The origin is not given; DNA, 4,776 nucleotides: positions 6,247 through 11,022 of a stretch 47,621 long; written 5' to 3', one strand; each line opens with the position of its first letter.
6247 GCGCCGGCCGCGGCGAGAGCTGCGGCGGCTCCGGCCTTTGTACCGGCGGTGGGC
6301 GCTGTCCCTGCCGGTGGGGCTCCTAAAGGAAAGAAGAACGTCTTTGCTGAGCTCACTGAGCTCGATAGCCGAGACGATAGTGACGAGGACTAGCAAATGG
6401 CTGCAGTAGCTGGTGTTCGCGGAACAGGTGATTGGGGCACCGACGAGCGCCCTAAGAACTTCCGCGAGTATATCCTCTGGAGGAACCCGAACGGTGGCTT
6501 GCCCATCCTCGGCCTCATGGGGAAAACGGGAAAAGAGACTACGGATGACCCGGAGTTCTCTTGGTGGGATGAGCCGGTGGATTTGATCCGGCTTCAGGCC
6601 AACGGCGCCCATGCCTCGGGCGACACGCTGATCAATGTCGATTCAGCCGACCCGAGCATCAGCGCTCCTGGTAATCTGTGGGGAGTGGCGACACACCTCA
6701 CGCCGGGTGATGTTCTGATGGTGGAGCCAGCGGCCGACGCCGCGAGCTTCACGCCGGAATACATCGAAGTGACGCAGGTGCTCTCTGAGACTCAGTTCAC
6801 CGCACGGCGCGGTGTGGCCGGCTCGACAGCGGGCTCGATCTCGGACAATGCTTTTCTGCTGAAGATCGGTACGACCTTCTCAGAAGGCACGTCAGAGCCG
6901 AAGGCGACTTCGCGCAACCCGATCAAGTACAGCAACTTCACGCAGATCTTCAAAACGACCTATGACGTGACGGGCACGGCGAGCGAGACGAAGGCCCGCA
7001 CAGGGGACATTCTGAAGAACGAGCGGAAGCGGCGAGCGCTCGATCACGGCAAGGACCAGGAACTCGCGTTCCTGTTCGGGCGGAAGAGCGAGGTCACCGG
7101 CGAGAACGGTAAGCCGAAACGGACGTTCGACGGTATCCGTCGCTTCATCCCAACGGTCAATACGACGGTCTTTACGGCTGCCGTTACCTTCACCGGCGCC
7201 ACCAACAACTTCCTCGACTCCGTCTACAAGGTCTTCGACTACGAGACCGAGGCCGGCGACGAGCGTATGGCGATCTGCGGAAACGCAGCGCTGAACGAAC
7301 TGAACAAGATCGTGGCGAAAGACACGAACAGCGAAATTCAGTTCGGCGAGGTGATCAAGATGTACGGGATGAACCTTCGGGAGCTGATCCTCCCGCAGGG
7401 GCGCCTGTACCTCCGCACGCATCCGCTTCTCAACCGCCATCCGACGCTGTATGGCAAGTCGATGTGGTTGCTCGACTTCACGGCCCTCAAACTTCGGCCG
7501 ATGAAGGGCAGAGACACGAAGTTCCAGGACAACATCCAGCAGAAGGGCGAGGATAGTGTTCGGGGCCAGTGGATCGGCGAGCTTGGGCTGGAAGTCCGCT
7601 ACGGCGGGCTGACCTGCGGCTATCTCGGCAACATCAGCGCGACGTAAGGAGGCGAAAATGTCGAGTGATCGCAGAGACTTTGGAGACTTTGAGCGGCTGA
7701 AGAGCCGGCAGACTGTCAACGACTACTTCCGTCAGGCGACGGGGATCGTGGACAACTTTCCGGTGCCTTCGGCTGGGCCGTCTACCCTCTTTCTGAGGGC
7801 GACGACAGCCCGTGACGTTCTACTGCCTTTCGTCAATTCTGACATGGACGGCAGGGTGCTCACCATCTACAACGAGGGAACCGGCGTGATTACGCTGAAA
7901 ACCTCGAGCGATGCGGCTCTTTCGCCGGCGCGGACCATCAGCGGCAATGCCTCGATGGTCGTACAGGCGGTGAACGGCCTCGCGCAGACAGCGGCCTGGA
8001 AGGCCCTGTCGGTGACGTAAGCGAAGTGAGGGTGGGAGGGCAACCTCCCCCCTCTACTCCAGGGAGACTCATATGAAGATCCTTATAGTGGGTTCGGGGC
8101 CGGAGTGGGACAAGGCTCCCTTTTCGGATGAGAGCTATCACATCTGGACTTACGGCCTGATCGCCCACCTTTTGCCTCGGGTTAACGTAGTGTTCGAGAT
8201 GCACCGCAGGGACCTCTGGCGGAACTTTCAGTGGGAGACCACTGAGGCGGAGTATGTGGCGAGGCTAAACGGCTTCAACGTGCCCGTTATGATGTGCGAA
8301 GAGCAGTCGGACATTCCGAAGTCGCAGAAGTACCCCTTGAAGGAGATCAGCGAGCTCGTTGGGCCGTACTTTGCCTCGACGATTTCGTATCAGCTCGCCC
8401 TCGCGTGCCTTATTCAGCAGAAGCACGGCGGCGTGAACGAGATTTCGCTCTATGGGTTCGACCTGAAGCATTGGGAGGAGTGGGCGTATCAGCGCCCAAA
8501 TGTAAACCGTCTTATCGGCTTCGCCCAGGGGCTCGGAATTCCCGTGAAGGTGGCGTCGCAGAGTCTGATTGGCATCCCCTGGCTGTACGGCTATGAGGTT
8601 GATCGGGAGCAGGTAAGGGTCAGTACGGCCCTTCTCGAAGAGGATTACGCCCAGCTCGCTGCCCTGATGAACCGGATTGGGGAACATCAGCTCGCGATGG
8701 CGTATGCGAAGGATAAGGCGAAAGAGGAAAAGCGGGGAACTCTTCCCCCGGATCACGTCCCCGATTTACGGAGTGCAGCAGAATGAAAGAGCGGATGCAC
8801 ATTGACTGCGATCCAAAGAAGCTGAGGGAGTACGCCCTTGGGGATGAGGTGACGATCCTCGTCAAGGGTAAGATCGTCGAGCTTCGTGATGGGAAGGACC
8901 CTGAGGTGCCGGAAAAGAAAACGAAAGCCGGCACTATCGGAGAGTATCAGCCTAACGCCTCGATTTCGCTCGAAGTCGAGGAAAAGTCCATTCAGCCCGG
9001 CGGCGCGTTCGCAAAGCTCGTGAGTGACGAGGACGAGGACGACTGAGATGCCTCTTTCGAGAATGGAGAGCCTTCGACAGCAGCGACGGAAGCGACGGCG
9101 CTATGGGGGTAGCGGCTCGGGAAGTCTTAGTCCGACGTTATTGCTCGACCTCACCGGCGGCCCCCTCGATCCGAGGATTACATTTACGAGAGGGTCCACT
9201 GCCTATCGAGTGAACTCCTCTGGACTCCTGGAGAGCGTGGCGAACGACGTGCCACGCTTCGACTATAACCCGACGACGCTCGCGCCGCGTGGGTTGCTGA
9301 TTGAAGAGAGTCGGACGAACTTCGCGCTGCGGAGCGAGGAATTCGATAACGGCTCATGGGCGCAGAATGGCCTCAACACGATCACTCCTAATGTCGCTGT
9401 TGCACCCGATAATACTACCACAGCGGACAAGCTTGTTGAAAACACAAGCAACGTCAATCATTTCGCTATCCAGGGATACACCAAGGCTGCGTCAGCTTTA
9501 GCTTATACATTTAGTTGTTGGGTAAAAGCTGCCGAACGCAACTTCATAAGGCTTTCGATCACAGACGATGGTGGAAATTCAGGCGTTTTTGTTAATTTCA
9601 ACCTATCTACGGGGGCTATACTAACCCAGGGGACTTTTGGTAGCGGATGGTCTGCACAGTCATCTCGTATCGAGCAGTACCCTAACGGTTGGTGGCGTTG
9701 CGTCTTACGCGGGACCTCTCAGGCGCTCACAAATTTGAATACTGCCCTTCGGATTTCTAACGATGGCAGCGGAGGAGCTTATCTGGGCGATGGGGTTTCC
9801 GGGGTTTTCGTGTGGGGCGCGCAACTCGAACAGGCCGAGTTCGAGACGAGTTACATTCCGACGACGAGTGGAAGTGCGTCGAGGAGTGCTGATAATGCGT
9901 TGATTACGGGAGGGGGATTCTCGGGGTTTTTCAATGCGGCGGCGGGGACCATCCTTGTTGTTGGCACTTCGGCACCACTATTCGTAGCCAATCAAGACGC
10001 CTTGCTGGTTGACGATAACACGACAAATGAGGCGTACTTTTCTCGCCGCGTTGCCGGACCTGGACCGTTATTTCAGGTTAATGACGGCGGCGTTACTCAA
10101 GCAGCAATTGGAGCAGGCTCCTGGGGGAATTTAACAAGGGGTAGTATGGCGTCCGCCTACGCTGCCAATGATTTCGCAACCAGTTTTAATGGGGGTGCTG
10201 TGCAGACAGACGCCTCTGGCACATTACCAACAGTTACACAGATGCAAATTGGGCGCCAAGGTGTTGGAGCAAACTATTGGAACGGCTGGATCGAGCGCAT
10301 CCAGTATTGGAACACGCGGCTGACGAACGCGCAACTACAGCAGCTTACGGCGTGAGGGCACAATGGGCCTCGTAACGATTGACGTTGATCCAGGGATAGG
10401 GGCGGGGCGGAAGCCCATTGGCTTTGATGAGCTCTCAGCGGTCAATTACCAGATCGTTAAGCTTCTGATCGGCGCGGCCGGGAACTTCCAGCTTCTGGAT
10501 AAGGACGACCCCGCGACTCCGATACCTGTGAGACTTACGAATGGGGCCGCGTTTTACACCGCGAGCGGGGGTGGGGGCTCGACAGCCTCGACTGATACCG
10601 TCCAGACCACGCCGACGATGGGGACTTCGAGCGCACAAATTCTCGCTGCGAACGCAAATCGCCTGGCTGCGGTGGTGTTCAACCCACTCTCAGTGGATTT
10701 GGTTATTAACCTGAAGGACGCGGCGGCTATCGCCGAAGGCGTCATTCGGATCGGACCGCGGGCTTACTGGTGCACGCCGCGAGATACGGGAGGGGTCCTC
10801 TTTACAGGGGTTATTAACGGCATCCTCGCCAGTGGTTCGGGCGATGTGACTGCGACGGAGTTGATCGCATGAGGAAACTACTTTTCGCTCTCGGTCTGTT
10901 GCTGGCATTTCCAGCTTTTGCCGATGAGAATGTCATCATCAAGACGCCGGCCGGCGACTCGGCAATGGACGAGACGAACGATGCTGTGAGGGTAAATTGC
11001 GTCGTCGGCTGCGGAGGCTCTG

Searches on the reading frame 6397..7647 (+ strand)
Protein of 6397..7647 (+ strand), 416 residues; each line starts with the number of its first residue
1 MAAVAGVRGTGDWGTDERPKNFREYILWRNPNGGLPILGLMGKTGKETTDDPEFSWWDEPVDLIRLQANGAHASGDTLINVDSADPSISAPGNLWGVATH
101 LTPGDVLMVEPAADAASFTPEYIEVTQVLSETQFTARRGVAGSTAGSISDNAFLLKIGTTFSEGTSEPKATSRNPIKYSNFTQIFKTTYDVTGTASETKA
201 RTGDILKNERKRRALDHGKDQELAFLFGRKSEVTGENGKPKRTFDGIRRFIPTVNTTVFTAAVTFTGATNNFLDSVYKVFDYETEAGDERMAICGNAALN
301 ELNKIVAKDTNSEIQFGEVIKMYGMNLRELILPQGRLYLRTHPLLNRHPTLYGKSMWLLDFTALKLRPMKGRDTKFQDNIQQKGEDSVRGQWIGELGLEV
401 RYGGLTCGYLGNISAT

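Call 7: search_protein_families(library=pfam, proteins=[window:6397-7647:+], max_evalue=0.01)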
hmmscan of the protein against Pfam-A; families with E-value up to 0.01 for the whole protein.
window:6397-7647:+ (416 aa): 1 family
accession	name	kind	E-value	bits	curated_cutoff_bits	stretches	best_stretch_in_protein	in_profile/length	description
PF17236.8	SU10_MCP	-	1.9e-38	133.1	24.1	1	20-402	12-281/292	SU10 major capsid protein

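Call 8: search_protein_families(library=phrogs, proteins=[window:6397-7647:+], max_evalue=0.01)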
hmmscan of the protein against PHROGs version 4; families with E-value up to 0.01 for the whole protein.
window:6397-7647:+ (416 aa): 2 families
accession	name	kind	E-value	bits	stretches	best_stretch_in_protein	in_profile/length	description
phrog_1328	-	head and packaging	1.5e-37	131.1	1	1-401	3-295/583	major head protein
phrog_13704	-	head and packaging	1.6e-07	31.3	1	120-308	125-309/452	virion structural protein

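Call 33: search_dna_similar(query=window:6397-7647:+, collection=phages, mode=protein, max_rows=15)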
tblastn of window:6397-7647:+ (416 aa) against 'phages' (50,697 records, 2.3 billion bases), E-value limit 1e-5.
Records with a match: 24; places in all: 24; records where one place covers at least 80% of the query: 24.
Best place of each record, by identity: <60% 24.
By first word of the organism name: Pseudomonas 16; Microcystis 1; Vibrio 1; Roseobacter 1; Desulfofustis 1; Caulobacter 1; Aeromonas 1; EBPR 1; Polaromonas 1.
By host as written in the record: Pseudomonas aeruginosa 12; - 4; Microcystis elabens 1; Vibrio splendidus 1; Roseobacter sp. (CHUG lineage) 1; Caulobacter sp. 1; Aeromonas dhakensis 1; Pseudomonas sp. 1; and 2 more.
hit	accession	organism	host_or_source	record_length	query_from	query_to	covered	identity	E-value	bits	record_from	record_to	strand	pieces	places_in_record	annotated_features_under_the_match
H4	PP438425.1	Microcystis phage Mel-JY34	Microcystis elabens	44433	1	414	100%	45.4%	8e-107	351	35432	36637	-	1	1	putative major capsid protein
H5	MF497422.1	Vibrio phage vB_VspS_VS-ABTNL-3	Vibrio splendidus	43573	1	414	100%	41.2%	9e-85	288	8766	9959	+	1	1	putative major capsid protein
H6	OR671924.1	Roseobacter phage CRP-810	Roseobacter sp. (CHUG lineage)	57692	1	400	96%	31.0%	5e-40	158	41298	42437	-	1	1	major capsid protein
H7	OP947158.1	Desulfofustis phage LS06-2018-MD01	-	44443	1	402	97%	30.1%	1e-36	148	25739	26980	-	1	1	major head protein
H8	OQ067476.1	Caulobacter phage Kuura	Caulobacter sp.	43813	3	402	96%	29.2%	4e-37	149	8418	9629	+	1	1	putative major capsid protein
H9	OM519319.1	Aeromonas phage P5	Aeromonas dhakensis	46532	10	415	98%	26.7%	6e-28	122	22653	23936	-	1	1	hypothetical protein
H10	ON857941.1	Pseudomonas phage vB_PaeP_FBPa48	Pseudomonas sp.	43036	1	386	93%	26.4%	5e-23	107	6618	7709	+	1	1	hypothetical protein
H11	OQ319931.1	Pseudomonas phage 20Aug470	Pseudomonas aeruginosa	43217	1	386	93%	26.1%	2e-20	100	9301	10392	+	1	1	hypothetical protein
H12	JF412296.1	EBPR podovirus 3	-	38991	31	411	92%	26.4%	1e-22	106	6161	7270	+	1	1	gp8: hypothetical protein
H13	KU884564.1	Pseudomonas phage PaMx43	Pseudomonas aeruginosa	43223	1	386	93%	25.9%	2e-23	109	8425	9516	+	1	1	major capsid protein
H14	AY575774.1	Pseudomonas phage PaP2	-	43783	1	386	93%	25.9%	2e-23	109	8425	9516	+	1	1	orf13: p13 | orf12: p12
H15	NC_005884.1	Pseudomonas phage PaP2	Pseudomonas aeruginosa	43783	1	386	93%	25.9%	2e-23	109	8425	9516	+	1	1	major head protein | hypothetical protein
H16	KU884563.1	Pseudomonas phage PaMx41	Pseudomonas aeruginosa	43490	1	386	93%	25.6%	3e-23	108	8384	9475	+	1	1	major capsid protein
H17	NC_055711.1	Pseudomonas phage PaMx41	Pseudomonas aeruginosa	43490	1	386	93%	25.6%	3e-23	108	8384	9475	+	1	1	major head protein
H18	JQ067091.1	Pseudomonas phage PaMx32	Pseudomonas aeruginosa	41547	1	386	93%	25.6%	4e-23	108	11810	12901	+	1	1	record has no annotation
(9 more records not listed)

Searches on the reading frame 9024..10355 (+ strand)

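Call 7: search_protein_families(library=pfam, proteins=[window:9024-10355:+], max_evalue=0.01)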
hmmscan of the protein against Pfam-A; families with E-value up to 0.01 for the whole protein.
window:9024-10355:+ (443 aa): 0 families

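Call 8: search_protein_families(library=phrogs, proteins=[window:9024-10355:+], max_evalue=0.01)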
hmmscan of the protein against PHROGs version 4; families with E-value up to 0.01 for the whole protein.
window:9024-10355:+ (443 aa): 6 families
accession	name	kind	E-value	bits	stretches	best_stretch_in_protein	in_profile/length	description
phrog_5939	-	tail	2.3e-90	305.2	1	33-442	351-761/801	tail protein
phrog_34853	-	unknown function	2.6e-38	132.9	1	53-290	33-263/555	-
phrog_11600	-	unknown function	6.3e-17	63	1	41-297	52-297/343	-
phrog_1419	-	tail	3.1e-16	59.7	1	49-439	398-790/793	tail protein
phrog_18802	-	head and packaging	1.9e-12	45.6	1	156-271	2077-2196/3007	virion structural protein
phrog_701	-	head and packaging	1.6e-09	35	1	151-276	5252-5380/6136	virion structural protein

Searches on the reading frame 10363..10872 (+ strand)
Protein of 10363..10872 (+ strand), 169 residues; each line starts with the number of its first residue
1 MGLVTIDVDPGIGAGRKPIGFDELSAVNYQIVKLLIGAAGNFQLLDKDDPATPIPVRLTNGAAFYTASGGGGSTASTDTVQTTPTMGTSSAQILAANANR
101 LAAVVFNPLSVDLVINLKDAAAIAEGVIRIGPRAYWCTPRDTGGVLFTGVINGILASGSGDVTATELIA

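Call 7: search_protein_families(library=pfam, proteins=[window:10363-10872:+], max_evalue=0.01)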
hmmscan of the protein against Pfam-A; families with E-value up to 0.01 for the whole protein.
window:10363-10872:+ (169 aa): 0 families

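Call 8: search_protein_families(library=phrogs, proteins=[window:10363-10872:+], max_evalue=0.01)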
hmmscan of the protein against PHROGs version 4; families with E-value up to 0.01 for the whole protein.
window:10363-10872:+ (169 aa): 0 families

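Call 37: search_protein_families(library=ncbifam, proteins=[window:10363-10869:+], max_evalue=0.1)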
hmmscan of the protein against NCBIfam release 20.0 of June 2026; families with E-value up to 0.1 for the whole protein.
window:10363-10869:+ (169 aa): 1 family
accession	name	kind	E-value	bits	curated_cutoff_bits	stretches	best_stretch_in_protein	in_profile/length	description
NF011799.0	PRK15263.1-5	equivalog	0.0075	16.2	414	1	61-109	16-64/201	putative fimbrial protein StaE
